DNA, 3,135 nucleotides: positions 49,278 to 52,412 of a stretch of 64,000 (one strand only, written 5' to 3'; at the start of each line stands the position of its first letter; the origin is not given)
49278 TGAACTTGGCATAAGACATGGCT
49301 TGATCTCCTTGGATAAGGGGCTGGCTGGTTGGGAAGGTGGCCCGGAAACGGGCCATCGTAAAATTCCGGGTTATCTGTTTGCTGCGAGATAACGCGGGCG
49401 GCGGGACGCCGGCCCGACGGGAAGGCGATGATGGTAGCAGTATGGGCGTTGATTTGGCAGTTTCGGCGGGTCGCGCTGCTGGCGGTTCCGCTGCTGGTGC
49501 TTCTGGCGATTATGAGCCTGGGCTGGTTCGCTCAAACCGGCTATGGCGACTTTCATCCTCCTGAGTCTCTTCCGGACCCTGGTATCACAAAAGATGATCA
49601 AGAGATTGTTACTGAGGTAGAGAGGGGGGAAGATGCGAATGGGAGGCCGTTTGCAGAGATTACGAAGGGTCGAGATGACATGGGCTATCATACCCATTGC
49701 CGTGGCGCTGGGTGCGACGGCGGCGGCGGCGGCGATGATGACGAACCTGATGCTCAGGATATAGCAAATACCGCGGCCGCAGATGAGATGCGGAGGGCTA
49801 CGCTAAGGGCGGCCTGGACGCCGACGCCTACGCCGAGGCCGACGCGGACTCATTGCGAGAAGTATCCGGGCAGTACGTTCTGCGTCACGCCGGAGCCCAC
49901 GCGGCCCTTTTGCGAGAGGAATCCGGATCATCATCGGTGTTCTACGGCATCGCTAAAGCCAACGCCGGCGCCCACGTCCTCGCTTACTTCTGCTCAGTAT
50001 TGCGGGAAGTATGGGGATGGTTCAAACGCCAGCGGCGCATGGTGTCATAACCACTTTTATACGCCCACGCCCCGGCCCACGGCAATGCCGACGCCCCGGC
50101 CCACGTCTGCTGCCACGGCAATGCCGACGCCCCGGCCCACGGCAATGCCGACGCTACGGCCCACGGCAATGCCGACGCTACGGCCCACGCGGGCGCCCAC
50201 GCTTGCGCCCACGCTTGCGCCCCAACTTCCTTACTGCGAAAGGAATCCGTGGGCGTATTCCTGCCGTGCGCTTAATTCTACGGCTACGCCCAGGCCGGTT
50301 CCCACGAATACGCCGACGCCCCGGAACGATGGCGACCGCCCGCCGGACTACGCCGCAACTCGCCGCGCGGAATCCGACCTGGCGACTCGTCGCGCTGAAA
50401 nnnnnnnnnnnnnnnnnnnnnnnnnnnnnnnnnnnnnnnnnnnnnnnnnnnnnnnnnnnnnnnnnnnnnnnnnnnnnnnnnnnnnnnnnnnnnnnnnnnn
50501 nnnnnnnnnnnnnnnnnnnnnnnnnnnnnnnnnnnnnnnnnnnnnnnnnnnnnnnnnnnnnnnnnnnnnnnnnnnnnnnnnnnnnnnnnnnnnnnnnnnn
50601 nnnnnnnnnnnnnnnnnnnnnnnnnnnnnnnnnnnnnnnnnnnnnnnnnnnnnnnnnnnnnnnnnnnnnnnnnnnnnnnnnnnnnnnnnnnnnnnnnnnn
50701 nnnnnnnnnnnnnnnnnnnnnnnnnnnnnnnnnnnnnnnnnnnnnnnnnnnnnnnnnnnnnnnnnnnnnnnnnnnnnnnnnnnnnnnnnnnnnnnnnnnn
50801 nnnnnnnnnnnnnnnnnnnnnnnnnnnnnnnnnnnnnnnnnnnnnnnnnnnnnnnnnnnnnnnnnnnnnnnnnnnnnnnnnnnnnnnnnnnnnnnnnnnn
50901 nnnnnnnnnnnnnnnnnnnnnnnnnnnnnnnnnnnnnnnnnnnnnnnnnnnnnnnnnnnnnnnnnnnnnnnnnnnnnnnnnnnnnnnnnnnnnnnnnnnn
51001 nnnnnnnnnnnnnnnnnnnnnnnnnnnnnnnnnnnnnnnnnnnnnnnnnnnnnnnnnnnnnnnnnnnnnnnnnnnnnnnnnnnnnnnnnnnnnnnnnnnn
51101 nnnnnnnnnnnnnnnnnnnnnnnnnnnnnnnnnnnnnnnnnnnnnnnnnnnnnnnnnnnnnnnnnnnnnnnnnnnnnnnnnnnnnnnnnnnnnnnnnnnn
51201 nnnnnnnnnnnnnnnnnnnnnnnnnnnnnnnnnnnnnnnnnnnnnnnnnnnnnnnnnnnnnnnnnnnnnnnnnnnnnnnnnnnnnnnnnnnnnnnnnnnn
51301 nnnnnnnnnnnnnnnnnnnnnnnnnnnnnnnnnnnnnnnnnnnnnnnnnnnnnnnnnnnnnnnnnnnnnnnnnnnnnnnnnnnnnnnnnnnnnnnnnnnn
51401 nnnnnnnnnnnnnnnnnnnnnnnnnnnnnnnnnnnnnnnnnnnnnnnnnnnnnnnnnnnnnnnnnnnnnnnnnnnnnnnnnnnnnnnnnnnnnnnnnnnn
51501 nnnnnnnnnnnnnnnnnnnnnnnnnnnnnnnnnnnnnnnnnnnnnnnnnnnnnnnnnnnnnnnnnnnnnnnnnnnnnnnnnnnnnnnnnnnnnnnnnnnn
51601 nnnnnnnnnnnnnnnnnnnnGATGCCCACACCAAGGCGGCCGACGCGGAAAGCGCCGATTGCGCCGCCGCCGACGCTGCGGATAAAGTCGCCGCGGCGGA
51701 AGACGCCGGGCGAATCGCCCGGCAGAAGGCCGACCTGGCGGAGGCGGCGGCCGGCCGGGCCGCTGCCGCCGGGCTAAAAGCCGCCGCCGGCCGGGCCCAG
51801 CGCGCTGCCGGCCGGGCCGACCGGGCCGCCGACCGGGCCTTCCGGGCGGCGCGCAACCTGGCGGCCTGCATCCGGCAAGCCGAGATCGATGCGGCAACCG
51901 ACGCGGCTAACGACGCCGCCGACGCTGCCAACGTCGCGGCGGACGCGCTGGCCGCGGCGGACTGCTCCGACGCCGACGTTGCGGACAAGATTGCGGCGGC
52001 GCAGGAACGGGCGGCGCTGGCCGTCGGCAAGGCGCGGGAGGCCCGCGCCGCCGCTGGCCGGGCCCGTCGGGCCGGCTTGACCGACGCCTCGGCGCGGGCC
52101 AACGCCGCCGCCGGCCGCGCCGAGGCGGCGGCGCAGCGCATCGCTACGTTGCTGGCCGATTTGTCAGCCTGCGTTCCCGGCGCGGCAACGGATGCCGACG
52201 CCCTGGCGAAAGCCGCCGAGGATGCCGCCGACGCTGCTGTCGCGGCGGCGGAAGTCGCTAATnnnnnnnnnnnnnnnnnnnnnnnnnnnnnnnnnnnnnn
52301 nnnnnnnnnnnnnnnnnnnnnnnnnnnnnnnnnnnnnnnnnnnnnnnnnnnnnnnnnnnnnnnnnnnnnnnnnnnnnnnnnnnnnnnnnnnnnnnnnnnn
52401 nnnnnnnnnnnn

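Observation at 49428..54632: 1734-aa Ala/Asp/Arg-rich repeat protein encoded directly upstream of VirB4 and ending in a pilin-like two-TM module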

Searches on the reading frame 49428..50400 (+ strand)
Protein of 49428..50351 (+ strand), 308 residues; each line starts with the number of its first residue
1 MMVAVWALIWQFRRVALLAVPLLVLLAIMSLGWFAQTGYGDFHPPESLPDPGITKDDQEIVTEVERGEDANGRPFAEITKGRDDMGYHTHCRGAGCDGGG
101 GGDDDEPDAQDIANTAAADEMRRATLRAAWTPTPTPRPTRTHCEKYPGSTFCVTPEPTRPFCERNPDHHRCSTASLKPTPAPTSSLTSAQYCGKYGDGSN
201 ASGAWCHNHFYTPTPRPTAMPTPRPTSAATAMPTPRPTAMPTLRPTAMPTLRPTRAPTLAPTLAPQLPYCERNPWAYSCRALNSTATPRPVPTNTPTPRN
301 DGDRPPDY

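Call 12: search_protein_families(library=pfam, proteins=[window:49428-50351:+], max_evalue=10)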
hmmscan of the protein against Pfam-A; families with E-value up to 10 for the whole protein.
seq(308 aa): 1 family
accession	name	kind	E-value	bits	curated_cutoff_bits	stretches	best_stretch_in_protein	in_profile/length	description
PF04886.17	PT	-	0.0033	17.4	26.2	2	233-265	2-34/36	PT disordered repeat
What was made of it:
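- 49728..50351 (+): Small Cys-loop modules (C-x8-C) joined by Pro/Thr linkers (aa 101-308). Pfam gives only a weak PT-repeat hit (call 12).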

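Call 98: search_protein_families(library=ncbifam, proteins=[window:49428-50400:+], max_evalue=1)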
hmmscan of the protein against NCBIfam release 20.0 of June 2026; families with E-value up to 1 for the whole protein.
window:49428-50400:+ (324 aa): 0 families

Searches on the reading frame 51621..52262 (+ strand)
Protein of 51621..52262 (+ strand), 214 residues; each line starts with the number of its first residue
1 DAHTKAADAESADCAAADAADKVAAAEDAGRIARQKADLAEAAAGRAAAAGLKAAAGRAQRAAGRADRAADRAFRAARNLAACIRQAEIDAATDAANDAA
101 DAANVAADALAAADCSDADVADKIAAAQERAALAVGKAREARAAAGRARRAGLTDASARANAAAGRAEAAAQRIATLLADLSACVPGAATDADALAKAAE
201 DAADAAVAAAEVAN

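Call 83: predict_structure(alignment_id=A7)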
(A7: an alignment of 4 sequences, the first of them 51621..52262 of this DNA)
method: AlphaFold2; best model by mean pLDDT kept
length: 214 residues; sequences in the alignment: 4
mean_pLDDT: 90.2   pTM: 0.79
mean pLDDT of the five models: 90.2, 90.0, 90.0, 89.4, 88.5
residues with pLDDT >= 90: 155; 70-90: 44; 50-70: 13; < 50: 2
segments of 3 or more residues with pLDDT < 50: none
pLDDT, mean of each block of 10 residues (from residue 1): 94 93 98 98 97 97 97 97 94 97 96 88 90 92 90 91 95 90 75 73 66 52
secondary structure, 60 per line:
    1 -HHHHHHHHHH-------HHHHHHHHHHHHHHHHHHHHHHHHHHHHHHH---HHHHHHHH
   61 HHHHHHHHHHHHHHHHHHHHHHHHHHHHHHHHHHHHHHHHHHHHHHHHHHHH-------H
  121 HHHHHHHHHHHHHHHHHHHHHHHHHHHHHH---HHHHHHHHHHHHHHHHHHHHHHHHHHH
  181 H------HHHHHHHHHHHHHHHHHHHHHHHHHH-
elements in order: H2-11 H19-49 H53-112 H120-150 H154-181 H188-213
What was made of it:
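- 50958..53867 (+): Nine ~107-aa all-alpha repeats (aa 511-1480). Four carry a Cys pair at i,i+69. AlphaFold2 of repeats 3+4 gives pLDDT 90 and pTM 0.79 with long antiparallel helices (call 83).
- Closest known: Spectrin-type three-helix repeats. Same: Repeat length is about 106-107 aa, and each unit is predicted as long antiparallel helices (call 83).
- The repeats model at pLDDT 90 and are all-alpha (call 83).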

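Call 88: fold_search(model_id=the predicted structure, library=pdb)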
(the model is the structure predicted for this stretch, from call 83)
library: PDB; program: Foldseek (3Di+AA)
matches with E <= 10: 262; with E <= 0.001: 0
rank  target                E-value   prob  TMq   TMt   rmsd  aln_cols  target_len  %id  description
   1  8e0o_B                1.9e-01  0.84  0.24  0.25  24.3       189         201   23  Heterotrimeric variant of tcTRP9, hetBGL03-15-18 (released 2023-04-12)
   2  5yqg_C                3.3e-01  0.54  0.26  0.24  21.2       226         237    9  The structure of 14-3-3 and pNumb peptide (released 2018-02-07)
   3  2wh0_C                3.8e-01  0.30  0.22  0.21  21.4       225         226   10  Recognition of an intrachain tandem 14-3-3 binding site within protein kinase C epsilon (released 2009-08-18)
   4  6xr2_E                4.3e-01  0.69  0.25  0.31  24.2       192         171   24  Computationally designed right-handed alpha/alpha homotrimeric toroid with 3 repeats per subunit (released 2021-07-14)
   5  8e0n_D                4.9e-01  0.72  0.27  0.32  24.2       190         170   22  Homotrimeric variant of tcTRP9, BGL18 (released 2023-04-12)
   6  8e0n_A                4.9e-01  0.72  0.27  0.32  24.2       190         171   22  Homotrimeric variant of tcTRP9, BGL18 (released 2023-04-12)
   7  6xr2_B                5.2e-01  0.57  0.26  0.31  20.3       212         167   20  Computationally designed right-handed alpha/alpha homotrimeric toroid with 3 repeats per subunit (released 2021-07-14)
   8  8fbn_A                5.4e-01  0.38  0.25  0.24  21.3       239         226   18  Improving the secretion of designed protein assemblies through negative design of cryptic transmembrane domains (released 2023-03-22)
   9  8e0o_A                6.8e-01  0.69  0.24  0.35  24.4       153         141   20  Heterotrimeric variant of tcTRP9, hetBGL03-15-18 (released 2023-04-12)
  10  8e0l_A                7.7e-01  0.47  0.23  0.30  24.9       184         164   18  Homotrimeric variant of tcTRP9, BGL06 (released 2023-04-12)
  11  2c74_A                7.7e-01  0.33  0.26  0.24  21.3       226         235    9  14-3-3 Protein Eta (Human) Complexed to Peptide (released 2005-12-02)
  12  5m35_A                7.7e-01  0.23  0.23  0.22  21.0       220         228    9  The molecular tweezer CLR01 stabilizes a disordered protein-protein interface (released 2017-11-15)
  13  7rdr_A                8.1e-01  0.30  0.24  0.12  23.6       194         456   13  Circular tandem repeat protein with novel repeat topology and enhanced subunit contact surfaces (released 2021-09-01)
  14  7q83_B                8.5e-01  0.84  0.29  0.40   9.1       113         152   16  Crystal structure of S. cerevisiae Sso2 in complex with the pleckstrin homology domain of Sec3 (released 2022-08-31)
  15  8e0o_C                8.8e-01  0.47  0.24  0.31  24.6       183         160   20  Heterotrimeric variant of tcTRP9, hetBGL03-15-18 (released 2023-04-12)
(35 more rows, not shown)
